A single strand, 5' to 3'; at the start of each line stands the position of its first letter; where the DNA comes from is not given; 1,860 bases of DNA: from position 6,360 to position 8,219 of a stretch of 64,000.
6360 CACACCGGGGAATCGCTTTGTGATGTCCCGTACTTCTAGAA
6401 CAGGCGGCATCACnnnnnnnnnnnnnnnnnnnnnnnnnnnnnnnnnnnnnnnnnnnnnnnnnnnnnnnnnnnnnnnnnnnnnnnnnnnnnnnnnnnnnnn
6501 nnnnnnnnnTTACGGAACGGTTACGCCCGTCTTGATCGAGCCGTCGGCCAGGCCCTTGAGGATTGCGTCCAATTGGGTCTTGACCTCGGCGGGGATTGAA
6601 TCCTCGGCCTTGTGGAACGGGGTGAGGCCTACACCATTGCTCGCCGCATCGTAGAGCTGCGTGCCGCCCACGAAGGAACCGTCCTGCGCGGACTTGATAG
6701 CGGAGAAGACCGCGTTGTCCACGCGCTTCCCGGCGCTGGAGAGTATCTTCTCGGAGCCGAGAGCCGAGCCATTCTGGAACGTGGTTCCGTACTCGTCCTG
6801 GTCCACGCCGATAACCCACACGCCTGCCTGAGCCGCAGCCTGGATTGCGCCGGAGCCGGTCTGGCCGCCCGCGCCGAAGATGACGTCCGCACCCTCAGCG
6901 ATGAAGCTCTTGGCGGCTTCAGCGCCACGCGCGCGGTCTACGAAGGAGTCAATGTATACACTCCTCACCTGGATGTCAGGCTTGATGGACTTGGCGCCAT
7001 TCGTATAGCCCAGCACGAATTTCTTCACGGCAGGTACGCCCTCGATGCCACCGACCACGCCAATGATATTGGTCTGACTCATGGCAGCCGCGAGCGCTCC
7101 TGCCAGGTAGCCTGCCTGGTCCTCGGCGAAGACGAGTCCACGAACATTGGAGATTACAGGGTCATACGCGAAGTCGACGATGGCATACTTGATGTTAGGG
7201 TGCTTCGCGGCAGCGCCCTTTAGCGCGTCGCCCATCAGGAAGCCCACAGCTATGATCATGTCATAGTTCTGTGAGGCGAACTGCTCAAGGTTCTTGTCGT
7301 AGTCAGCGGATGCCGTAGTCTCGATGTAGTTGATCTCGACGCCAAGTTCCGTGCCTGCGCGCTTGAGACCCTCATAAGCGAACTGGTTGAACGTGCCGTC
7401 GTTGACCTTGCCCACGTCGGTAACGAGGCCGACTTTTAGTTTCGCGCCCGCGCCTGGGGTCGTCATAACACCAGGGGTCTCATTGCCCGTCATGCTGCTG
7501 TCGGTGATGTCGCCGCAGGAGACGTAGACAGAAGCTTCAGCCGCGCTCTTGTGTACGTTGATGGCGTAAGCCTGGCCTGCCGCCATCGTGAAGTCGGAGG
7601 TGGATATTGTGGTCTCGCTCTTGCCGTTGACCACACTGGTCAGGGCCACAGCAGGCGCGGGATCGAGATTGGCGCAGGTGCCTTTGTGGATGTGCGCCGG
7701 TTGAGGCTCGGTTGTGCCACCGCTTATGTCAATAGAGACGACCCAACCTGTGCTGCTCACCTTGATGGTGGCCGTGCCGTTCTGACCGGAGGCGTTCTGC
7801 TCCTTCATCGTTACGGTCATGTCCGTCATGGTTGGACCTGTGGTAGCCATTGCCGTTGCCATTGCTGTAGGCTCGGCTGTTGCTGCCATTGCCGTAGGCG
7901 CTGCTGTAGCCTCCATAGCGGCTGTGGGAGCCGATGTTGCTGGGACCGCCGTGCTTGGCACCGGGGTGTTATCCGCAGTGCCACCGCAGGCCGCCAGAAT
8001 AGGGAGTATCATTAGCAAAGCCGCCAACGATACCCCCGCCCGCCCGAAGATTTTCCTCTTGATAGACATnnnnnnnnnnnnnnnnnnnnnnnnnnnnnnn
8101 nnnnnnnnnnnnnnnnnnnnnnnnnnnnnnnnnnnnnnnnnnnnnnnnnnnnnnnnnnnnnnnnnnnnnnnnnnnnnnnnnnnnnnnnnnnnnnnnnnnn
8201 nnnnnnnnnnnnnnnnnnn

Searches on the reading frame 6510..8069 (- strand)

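Call 70: search_protein_families(library=pfam, proteins=[window:6510-8069:-], max_evalue=0.00001)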
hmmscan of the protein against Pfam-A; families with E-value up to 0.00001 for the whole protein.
window:6510-8069:- (519 aa): 1 family
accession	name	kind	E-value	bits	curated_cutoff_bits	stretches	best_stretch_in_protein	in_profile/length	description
PF02608.20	Bmp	-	4.3e-58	197.1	24.1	1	214-492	4-275/301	ABC transporter substrate-binding protein PnrA-like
